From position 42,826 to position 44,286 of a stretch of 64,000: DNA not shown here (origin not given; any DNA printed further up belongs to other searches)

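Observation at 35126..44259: Repeat-bounded, AT-rich island encoding an Hsp70 / J-like / GrpE-like / kinase / AAA+ array (candidate undescribed system, now inactivated)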

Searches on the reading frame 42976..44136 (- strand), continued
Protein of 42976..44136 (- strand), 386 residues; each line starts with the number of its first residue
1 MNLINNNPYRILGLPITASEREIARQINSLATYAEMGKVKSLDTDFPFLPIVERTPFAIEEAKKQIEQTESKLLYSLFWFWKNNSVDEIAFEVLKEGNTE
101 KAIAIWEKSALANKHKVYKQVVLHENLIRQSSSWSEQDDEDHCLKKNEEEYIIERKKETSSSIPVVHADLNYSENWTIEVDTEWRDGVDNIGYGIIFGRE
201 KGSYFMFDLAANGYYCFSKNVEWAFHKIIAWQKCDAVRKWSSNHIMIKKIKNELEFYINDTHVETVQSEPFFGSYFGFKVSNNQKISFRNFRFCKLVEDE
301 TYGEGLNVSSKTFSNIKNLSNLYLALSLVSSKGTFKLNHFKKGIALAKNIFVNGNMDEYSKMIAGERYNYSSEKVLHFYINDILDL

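Call 77: search_protein_families(library=padloc, proteins=[L007:5103-6098:+, L007:6103-8637:+, L007:19501-21987:-, L007:3218-4237:-, L008:17420-18166:+, L024:3118-4167:+, L024:4427-6631:+, L024:1007-2455:+, L023:2189-5152:+, L023:5142-6698:+], max_evalue=0.00001)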
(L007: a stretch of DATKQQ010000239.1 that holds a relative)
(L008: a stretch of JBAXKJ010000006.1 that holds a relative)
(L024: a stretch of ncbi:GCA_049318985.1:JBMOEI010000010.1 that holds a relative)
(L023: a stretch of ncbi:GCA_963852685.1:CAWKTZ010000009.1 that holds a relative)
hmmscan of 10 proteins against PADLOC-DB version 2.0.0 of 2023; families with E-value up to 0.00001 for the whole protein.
L007:5103-6098:+ (331 aa): 6 families
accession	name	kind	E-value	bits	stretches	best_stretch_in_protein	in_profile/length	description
PDLC02196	IetA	-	2.9e-78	261.9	1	16-326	17-321/374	-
PDLC02195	IetA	-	3.2e-72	242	1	5-313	6-323/395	-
PDLC04232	IetA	-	7.5e-64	214.2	1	3-324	4-314/330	-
PDLC04231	IetA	-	4.3e-39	132.9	1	3-269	4-260/262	-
PDLC00915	TRIP13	-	2.9e-15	54.5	1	96-275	32-230/302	TRIP13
PDLC00914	TRIP13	-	2.1e-13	48.4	1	108-279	53-241/302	TRIP13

L007:6103-8637:+ (844 aa): 8 families
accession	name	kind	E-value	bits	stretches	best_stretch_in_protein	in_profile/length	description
PDLC02198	IetS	-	7.6e-60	200.7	1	297-840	244-781/795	-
PDLC02197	IetS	-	1.9e-49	166.6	1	180-678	137-597/749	-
PDLC02201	IetS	-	7.2e-45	151.5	1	199-691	157-600/781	-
PDLC02202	IetS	-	3.2e-33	113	1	288-663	277-605/780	-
PDLC04233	IetS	-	3.7e-31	106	1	300-701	296-747/855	-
PDLC02199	IetS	-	9.2e-27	91.5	1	288-687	297-674/826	-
PDLC02200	IetS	-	4e-23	79.5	1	304-703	267-637/780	-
PDLC04234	IetS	-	5.4e-11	39.4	1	407-543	416-562/656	-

L007:19501-21987:- (828 aa): 1 family
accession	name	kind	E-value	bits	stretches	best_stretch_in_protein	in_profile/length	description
PDLC04140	mad8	-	9.2e-06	23.4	0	290-448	25-176/314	mads_8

L007:3218-4237:- (339 aa): 0 families

L008:17420-18166:+ (248 aa): 14 families
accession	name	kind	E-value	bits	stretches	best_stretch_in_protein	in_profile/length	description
PDLC04938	PDC-S15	-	2.2e-64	215.6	1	7-247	44-271/276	-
PDLC04937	PDC-S15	-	3.3e-42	142.9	1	4-244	13-246/254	-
PDLC04931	PDC-S15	-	6e-29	99.7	1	8-241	42-267/282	-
PDLC04936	PDC-S15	-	2e-27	94.4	2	8-122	24-131/300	-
PDLC04933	PDC-S15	-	1.5e-25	88.3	2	8-125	9-121/286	-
PDLC04934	PDC-S15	-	8e-22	75.8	1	10-238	41-278/416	-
PDLC04926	PDC-S15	-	1e-21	75.3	1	7-131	12-135/300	-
PDLC04929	PDC-S15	-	5e-21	73.9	1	5-121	3-130/308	-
PDLC04940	PDC-S15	-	4.5e-20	70.4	1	54-243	88-264/280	-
PDLC04927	PDC-S15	-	1e-17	62.2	1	18-123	29-125/422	-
PDLC04930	PDC-S15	-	1.5e-14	51.8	1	16-115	15-113/380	-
PDLC04935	PDC-S15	-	4.6e-14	50.2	1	27-125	138-233/535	-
PDLC04932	PDC-S15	-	3.5e-10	37.7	1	75-118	100-143/324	-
PDLC04939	PDC-S15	-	9.6e-07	26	0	23-114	27-109/487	-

L024:3118-4167:+ (349 aa): 0 families

L024:4427-6631:+ (734 aa): 0 families

L024:1007-2455:+ (482 aa): 1 family
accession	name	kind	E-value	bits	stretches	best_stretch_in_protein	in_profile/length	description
PDLC05013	PDC-S40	-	1.9e-73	244.8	1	1-209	7-207/211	-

L023:2189-5152:+ (987 aa): 8 families
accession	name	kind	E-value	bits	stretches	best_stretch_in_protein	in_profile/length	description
PDLC04474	PDC-M16A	-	1.7e-56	190.2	2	10-643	11-623/917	-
PDLC04469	PDC-M16A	-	6.7e-52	174.8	2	11-611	12-588/892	-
PDLC04476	PDC-M16A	-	6.9e-52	174.8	2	226-610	13-389/691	-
PDLC04475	PDC-M16A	-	7.6e-52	174.8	1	307-974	95-704/721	-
PDLC04472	PDC-M16A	-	2.2e-43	146.8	1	308-972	305-911/930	-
PDLC04470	PDC-M16A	-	8.1e-38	128.1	2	1-629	1-605/895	-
PDLC04471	PDC-M16A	-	1.3e-35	121.3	2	329-621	95-388/687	-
PDLC04473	PDC-M16A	-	1.6e-13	47.8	1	662-769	422-526/735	-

L023:5142-6698:+ (518 aa): 1 family
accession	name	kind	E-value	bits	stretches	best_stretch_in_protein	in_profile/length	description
PDLC01170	TPR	-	8.4e-50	168.1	1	2-427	2-355/368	TPR repeats containing protein fused to cold shock-like domain (OB-fold)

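Call 80: predict_structure(alignment_id=A6)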
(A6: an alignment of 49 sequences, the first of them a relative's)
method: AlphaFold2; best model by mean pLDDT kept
length: 299 residues; sequences in the alignment: 49
mean_pLDDT: 82.6   pTM: 0.35
mean pLDDT of the five models: 82.6, 81.1, 80.2, 78.7, 73.0
residues with pLDDT >= 90: 114; 70-90: 143; 50-70: 29; < 50: 13
segments of 3 or more residues with pLDDT < 50: 182-193
pLDDT, mean of each block of 10 residues (from residue 1): 74 74 60 89 96 96 96 95 92 92 91 93 95 92 89 92 88 76 40 61 83 74 81 83 82 72 77 83 81 80
secondary structure, 60 per line:
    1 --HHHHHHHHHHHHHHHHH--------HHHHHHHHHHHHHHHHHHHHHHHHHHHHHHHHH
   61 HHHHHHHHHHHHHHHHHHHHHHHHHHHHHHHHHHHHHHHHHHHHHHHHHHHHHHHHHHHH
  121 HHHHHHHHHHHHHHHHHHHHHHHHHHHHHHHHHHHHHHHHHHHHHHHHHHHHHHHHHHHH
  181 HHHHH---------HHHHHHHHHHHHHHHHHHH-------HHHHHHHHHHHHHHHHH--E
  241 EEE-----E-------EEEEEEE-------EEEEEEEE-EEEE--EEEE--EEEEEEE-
elements in order: H3-19 H28-185 H195-213 H221-237 E240-243 E257-263 E271-278 E280-283 E286-289 E292-298

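Call 82: predict_structure(alignment_id=A7)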
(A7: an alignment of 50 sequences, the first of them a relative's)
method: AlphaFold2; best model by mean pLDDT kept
length: 676 residues; sequences in the alignment: 50
mean_pLDDT: 90.8   pTM: 0.59
mean pLDDT of the five models: 90.8, 88.8, 88.5, 88.1, 84.7
residues with pLDDT >= 90: 449; 70-90: 205; 50-70: 22; < 50: 0
segments of 3 or more residues with pLDDT < 50: none
pLDDT, mean of each block of 10 residues (from residue 1): 86 92 92 88 88 90 93 95 95 94 93 71 92 92 94 93 92 91 96 96 97 98 96 97 97 95 96 95 97 89 69 94 93 91 94 92 93 95 92 89 89 91 95 97 94 96 88 92 97 87 94 92 92 78 77 78 86 88 85 87 92 88 92 89 86 88 90 77
secondary structure, 60 per line:
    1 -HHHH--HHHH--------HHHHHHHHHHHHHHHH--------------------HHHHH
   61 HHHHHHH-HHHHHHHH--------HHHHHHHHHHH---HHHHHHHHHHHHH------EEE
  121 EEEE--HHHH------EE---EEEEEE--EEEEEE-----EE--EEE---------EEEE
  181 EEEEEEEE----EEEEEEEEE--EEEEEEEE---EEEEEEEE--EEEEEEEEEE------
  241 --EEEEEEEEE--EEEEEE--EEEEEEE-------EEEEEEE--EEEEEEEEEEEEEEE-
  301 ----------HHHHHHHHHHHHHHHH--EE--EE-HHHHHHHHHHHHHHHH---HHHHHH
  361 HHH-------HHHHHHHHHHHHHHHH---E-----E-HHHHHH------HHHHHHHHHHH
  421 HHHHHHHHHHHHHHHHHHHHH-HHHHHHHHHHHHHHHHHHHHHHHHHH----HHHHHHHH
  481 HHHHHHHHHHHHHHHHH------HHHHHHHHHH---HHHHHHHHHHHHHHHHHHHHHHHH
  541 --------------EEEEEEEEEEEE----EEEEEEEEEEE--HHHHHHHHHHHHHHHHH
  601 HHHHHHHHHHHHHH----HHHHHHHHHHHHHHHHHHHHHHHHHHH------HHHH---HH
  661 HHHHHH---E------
elements in order: H2-5 H8-11 H20-35 H56-67 H69-76 H85-95 H99-111 E118-124 H127-130 E142-147 E150-155 E165-167 E177-188 E193-201 E204-211 E215-222 E225-234 E243-251 E254-259 E262-268 E276-282 E285-299 H311-326 H336-351 H355-363 H371-386 H398-403 H410-441 H443-468 H473-497 H504-513 H517-540 E555-566 E571-581 H584-614 H619-645 H652-655 H659-666

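Call 84: fold_search(model_id=the predicted structure, library=pdb)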
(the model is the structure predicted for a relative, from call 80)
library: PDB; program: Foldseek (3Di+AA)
matches with E <= 10: 134; with E <= 0.001: 8
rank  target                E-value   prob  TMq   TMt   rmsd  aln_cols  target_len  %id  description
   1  9a81_A                1.0e-05  1.00  0.28  0.42  21.0       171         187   13  Integrative model of GRPE-DNAK by crosslinking MS and deep learning (released 2024-09-18)
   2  1dkg_B                1.5e-05  1.00  0.26  0.47  18.4       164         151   15  CRYSTAL STRUCTURE OF THE NUCLEOTIDE EXCHANGE FACTOR GRPE BOUND TO THE ATPASE DOMAIN OF THE MOLECULAR CHAPERONE DNAK (released 1997-08-20)
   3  9bls_C                5.4e-05  1.00  0.30  0.51  16.0       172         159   13  Structure of the human mitochondrial Hsp70 (mortalin; R126W mutant) bound to nucleotide exchange factor GrpEL1 (WT) (released 2025-01-15)
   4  1dkg_A                7.4e-05  1.00  0.28  0.48  14.8       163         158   15  CRYSTAL STRUCTURE OF THE NUCLEOTIDE EXCHANGE FACTOR GRPE BOUND TO THE ATPASE DOMAIN OF THE MOLECULAR CHAPERONE DNAK (released 1997-08-20)
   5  9blt_C                1.1e-04  1.00  0.30  0.51  16.1       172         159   13  Structure of the human mitochondrial Hsp70 (mortalin; R126W mutant) bound to nucleotide exchange factor GrpEL1 (Y173A  (released 2025-01-15)
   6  4ani_A                5.9e-04  1.00  0.29  0.49  11.9       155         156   16  Structural basis for the intermolecular communication between DnaK and GrpE in the DnaK chaperone system from Geobacil (released 2012-05-23)
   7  3a6m_B                5.9e-04  1.00  0.22  0.35  19.3       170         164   10  Crystal structure of GrpE from Thermus thermophilus HB8 (released 2010-01-12)
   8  3a6m_A                7.6e-04  1.00  0.21  0.34  15.2       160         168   14  Crystal structure of GrpE from Thermus thermophilus HB8 (released 2010-01-12)
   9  9blt_B                1.2e-03  1.00  0.30  0.50  14.4       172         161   14  Structure of the human mitochondrial Hsp70 (mortalin; R126W mutant) bound to nucleotide exchange factor GrpEL1 (Y173A  (released 2025-01-15)
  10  9bls_B                2.0e-03  1.00  0.31  0.52  14.0       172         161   14  Structure of the human mitochondrial Hsp70 (mortalin; R126W mutant) bound to nucleotide exchange factor GrpEL1 (WT) (released 2025-01-15)
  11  8gb3_E                2.8e-03  1.00  0.26  0.48  12.1       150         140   14  Structure of the Mycobacterium tuberculosis Hsp70 protein DnaK bound to the nucleotide exchange factor GrpE (released 2024-01-31)
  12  4ani_B                3.8e-03  1.00  0.30  0.51  16.2       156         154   14  Structural basis for the intermolecular communication between DnaK and GrpE in the DnaK chaperone system from Geobacil (released 2012-05-23)
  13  5e27_A                2.4e-01  0.41  0.11  0.14  11.0        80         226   12  The structure of Resuscitation Promoting Factor B from M. tuberculosis reveals unexpected ubiquitin-like domains (released 2015-11-18)
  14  5e27_B                3.1e-01  0.35  0.11  0.14  11.1        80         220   12  The structure of Resuscitation Promoting Factor B from M. tuberculosis reveals unexpected ubiquitin-like domains (released 2015-11-18)
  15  4fzq_A                4.6e-01  0.28  0.10  0.33  14.1        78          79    6  Crystal structure of HP0197-G5 (released 2012-12-05)
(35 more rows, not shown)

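Call 85: fold_search(model_id=the predicted structure, library=pdb)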
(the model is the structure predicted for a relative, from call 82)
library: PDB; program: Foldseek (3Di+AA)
matches with E <= 10: 1548; with E <= 0.001: 310
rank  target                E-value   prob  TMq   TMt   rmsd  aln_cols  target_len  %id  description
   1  4b1m_A                3.8e-07  1.00  0.17  0.61  10.0       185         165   14  CARBOHYDRATE BINDING MODULE CBM66 FROM BACILLUS SUBTILIS (released 2012-12-12)
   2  4azz_A                4.0e-07  1.00  0.17  0.61   9.9       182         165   14  Carbohydrate binding module CBM66 from Bacillus subtilis (released 2012-07-25)
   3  4b1m_C                4.4e-07  1.00  0.17  0.63  10.0       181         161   13  CARBOHYDRATE BINDING MODULE CBM66 FROM BACILLUS SUBTILIS (released 2012-12-12)
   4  4b1m_B                4.4e-07  1.00  0.16  0.61  10.0       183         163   15  CARBOHYDRATE BINDING MODULE CBM66 FROM BACILLUS SUBTILIS (released 2012-12-12)
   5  8aa2_E                6.7e-07  1.00  0.19  0.25   5.9       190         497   13  Inactive levan utilisation machinery (utilisome) in the presence of levan fructo-oligosaccharides DP 15-25 (released 2023-06-07)
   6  8a9y_E                1.0e-06  1.00  0.19  0.25   6.0       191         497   13  Substrate-free levan utilisation machinery (utilisome) (released 2023-06-07)
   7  4b1l                  1.6e-06  1.00  0.17  0.62   9.2       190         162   15  CARBOHYDRATE BINDING MODULE CBM66 FROM BACILLUS SUBTILIS (released 2012-12-12)
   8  1s0f                  4.0e-06  1.00  0.19  0.11  23.1       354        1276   10  Crystal structure of botulinum neurotoxin type B at pH 7.0 (released 2004-03-16)
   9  9soc_A                4.4e-06  1.00  0.15  0.22  21.3       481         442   12  Murine RanBP10-Twa1 complex (released 2026-02-18)
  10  3o12                  7.7e-06  1.00  0.20  0.62   4.2       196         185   12  The crystal structure of a functionally unknown protein from Saccharomyces cerevisiae. (released 2010-09-15)
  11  6r3r                  8.0e-06  1.00  0.17  0.22   9.2       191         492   14  First crystal structure of endo-levanase BT1760 from Bacteroides thetaiotaomicron (released 2019-06-19)
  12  2np0_A                8.0e-06  1.00  0.19  0.11  22.4       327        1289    9  Crystal structure of the Botulinum neurotoxin type B complexed with synaptotagamin-II ectodomain (released 2006-12-26)
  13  7znr_A                8.4e-06  1.00  0.17  0.23   8.7       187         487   12  Inactive D62N mutant of BT1760 Endo-acting levanase from Bacteroides thetaiotaomicron VPI-5482 (released 2023-06-21)
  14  4jqt_A                9.2e-06  1.00  0.20  0.31   4.8       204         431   11  Crystal structure of a putative glycosyl hydrolase (BT3469) from Bacteroides thetaiotaomicron VPI-5482 at 2.49 A resol (released 2013-04-17)
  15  6swy_1                1.0e-05  0.99  0.14  0.17  28.8       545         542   11  Structure of active GID E3 ubiquitin ligase complex minus Gid2 and delta Gid9 RING domain (released 2019-11-20)
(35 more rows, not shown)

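Call 96: search_dna_similar(query=P0214, collection=plasmids, mode=protein, max_evalue=0.00001, max_rows=15)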
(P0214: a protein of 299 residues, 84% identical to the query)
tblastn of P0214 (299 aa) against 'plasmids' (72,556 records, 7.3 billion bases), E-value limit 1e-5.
Records with a match: 1; places in all: 1; records where one place covers at least 80% of the query: 1.
Best place of each record, by identity: <60% 1.
By first word of the organism name: Haliscomenobacter 1.
By predicted mobility (MOB-suite, as given by PLSDB): non-mobilizable 1.
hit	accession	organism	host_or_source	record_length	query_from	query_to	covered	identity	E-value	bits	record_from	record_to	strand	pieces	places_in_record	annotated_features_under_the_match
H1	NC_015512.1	Haliscomenobacter hydrossis DSM 1100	activated sludge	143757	18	298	94%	32.0%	2e-21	101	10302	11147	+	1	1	septum formation initiator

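Call 97: search_dna_similar(query=P0214, collection=phages, mode=protein, max_evalue=0.00001, max_rows=15)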
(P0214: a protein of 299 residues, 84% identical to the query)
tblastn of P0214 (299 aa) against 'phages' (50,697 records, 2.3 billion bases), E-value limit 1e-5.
No match.

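Call 98: get_annotated_region(hit=H1, flank=10000)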
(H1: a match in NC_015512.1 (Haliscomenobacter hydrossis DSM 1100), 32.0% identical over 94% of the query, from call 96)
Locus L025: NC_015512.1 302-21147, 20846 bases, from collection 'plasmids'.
description: Haliscomenobacter hydrossis DSM 1100 plasmid pHALHY02, complete sequence
organism: Haliscomenobacter hydrossis DSM 1100 (NCBI taxid 760192)
taxonomy: Bacteria; Bacteroidota; Saprospiria; Saprospirales; Haliscomenobacteraceae; Haliscomenobacter; Haliscomenobacter hydrossis; Haliscomenobacter hydrossis DSM 1100
host: -; source: activated sludge; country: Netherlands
typing (MOB-suite, as given by PLSDB): non-mobilizable; replicon rep_cluster_1690
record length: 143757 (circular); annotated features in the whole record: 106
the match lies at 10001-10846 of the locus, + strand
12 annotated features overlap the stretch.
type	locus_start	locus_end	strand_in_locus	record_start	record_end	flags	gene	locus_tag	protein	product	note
CDS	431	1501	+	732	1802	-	-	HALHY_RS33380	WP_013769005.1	SIR2 family protein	-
CDS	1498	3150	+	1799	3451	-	-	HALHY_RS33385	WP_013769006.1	hypothetical protein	-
CDS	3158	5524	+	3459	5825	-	-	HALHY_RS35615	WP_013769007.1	WD40 repeat domain-containing protein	-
CDS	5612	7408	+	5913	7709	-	-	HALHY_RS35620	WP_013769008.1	WD40 repeat domain-containing protein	-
CDS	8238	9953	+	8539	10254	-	-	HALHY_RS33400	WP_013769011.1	CFI-box-CTERM domain-containing protein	-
CDS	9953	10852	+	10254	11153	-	-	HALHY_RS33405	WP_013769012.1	septum formation initiator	-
CDS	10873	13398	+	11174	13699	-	-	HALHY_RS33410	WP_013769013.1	Hsp70 family protein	-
CDS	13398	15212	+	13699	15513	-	-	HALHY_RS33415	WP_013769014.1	AAA family ATPase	-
CDS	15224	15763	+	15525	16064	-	-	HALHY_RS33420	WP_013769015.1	TerB family tellurite resistance protein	-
CDS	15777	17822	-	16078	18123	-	brxL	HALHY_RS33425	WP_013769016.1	BREX system Lon protease-like protein BrxL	GO:0030163 - protein catabolic process [Evidence IEA]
CDS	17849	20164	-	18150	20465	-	pglZ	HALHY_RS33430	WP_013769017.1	BREX-1 system phosphatase PglZ type B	-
CDS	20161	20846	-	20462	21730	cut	-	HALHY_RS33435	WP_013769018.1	5-methylcytosine restriction system component-like protein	-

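Call 101: search_protein_representatives(alignment_id=A6)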
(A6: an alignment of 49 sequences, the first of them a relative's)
Query: 49 sequences, 299 profile positions. Proteins with E-value up to 0.001 (for the whole library): 1246; up to 1e-10: 938; up to 1e-30: 512. The best 150 are listed.
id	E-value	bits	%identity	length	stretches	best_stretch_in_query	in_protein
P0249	9.9e-155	530.3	-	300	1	1-299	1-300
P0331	8.4e-104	363.1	-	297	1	1-298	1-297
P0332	4.2e-103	360.8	-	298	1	1-299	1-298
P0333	8.7e-97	340.1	-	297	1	1-297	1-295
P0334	1.8e-93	329.2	-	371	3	148-297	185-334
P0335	2.9e-87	308.8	-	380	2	17-298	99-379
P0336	2.4e-85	302.6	-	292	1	8-298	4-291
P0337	6.8e-85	301.1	-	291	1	25-299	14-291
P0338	4.6e-83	295.1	-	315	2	54-298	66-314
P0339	4.4e-79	282.0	-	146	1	155-299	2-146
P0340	3.2e-77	275.9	-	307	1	1-299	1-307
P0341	4.1e-75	269.0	-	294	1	17-298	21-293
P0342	1.9e-74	266.8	-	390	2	22-297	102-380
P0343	2.0e-74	266.7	-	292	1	15-299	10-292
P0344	1.1e-73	264.2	-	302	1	4-299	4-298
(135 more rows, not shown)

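Call 112: search_protein_families(library=pfam, proteins=[L025:8238-9953:+, L025:15224-15763:+, L008:3615-5723:+], max_evalue=0.001)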
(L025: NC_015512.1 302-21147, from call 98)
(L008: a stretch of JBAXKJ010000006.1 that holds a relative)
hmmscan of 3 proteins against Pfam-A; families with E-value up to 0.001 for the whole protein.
L025:8238-9953:+ (571 aa): 0 families

L025:15224-15763:+ (179 aa): 1 family
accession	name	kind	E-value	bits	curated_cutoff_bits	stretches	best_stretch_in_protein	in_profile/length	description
PF05099.18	TerB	-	8.8e-06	26.4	24.4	1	18-122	12-113/118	Tellurite resistance protein TerB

L008:3615-5723:+ (702 aa): 7 families
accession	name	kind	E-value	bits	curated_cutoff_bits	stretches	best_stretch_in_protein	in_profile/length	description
PF03781.23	FGE-sulfatase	-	2e-23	83.8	23.3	1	201-447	10-254/255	Sulfatase-modifying factor enzyme 1-like domain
PF13847.12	Methyltransf_31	-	1.3e-12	48.1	27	2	505-570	8-77/145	Methyltransferase domain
PF13489.12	Methyltransf_23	-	5.1e-11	43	27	1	496-639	17-130/164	Methyltransferase domain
PF08242.18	Methyltransf_12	-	6.1e-10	40.1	30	1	505-626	1-98/98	Methyltransferase domain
PF13649.12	Methyltransf_25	-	2.8e-08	34.8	27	1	505-560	2-58/97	Methyltransferase domain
PF08241.18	Methyltransf_11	-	3.7e-08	34.3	21.2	1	505-628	1-95/95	Methyltransferase domain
PF12867.12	DinB_2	-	5e-05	24.2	24.8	1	30-163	4-127/128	DinB superfamily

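Call 120: search_protein_families(library=padloc, proteins=[L014:5301-6536:-, L014:6858-8222:-, L014:8658-9338:+, L014:18244-19629:+, L014:19633-20079:+, L014:20757-22127:+, L014:3841-4983:-, L001:1871-2668:-, L022:1-1812:+, L025:1498-3150:+], max_evalue=0.00001)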
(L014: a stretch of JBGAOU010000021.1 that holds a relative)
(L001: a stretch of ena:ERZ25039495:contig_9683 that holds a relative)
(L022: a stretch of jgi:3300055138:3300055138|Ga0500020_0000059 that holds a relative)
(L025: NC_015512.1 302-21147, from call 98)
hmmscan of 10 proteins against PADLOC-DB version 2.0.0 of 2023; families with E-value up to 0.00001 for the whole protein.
L014:5301-6536:- (411 aa): 0 families

L014:6858-8222:- (454 aa): 0 families

L014:8658-9338:+ (226 aa): 1 family
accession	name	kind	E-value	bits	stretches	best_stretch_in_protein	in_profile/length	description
PDLC04134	mad2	-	1.2e-14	52.1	1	33-218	254-433/492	mads_2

L014:18244-19629:+ (461 aa): 0 families

L014:19633-20079:+ (148 aa): 0 families

L014:20757-22127:+ (456 aa): 0 families

L014:3841-4983:- (380 aa): 0 families

L001:1871-2668:- (265 aa): 1 family
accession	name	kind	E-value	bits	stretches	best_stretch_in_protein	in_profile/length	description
PDLC00733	Effector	-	1e-06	25.8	1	19-128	263-371/388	TIR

L022:1-1812:+ (603 aa): 0 families

L025:1498-3150:+ (550 aa): 0 families
